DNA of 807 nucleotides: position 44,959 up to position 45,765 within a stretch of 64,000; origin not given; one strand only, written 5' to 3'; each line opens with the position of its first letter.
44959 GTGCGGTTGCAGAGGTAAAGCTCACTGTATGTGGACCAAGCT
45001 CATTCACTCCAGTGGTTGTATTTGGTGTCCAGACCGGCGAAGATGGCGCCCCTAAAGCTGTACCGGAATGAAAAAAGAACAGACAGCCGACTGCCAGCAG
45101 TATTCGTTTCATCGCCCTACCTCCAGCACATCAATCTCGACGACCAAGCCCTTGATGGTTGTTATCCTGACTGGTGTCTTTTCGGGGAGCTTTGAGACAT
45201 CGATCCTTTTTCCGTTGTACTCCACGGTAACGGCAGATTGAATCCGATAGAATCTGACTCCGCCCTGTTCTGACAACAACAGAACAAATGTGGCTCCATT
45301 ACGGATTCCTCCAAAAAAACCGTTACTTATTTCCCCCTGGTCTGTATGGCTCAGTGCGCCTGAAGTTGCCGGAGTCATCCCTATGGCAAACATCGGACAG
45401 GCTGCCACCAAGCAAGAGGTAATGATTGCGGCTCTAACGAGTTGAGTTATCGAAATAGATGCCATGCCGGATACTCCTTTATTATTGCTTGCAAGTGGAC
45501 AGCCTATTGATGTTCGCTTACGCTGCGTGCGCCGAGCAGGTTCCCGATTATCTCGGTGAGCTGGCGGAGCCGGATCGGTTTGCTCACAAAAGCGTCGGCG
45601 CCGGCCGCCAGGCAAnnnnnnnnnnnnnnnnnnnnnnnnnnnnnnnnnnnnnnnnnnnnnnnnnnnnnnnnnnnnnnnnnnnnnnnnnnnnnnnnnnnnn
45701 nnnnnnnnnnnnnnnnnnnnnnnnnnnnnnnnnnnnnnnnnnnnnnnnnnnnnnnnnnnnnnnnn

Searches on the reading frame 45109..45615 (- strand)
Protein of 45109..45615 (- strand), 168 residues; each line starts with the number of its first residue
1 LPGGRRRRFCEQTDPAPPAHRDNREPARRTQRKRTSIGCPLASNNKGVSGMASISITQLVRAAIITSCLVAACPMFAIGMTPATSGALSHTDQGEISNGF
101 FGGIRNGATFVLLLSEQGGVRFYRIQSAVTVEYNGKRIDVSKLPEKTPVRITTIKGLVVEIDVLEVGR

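Call 3: search_protein_families(library=pfam, proteins=[window:45109-45615:-], max_evalue=1)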
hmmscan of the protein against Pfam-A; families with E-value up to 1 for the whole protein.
window:45109-45615:- (168 aa): 1 family
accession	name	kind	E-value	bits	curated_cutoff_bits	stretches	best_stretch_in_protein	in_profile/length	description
PF01957.25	NfeD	-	0.087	13.5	29.1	1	127-160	17-54/57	NfeD-like C-terminal, partner-binding domain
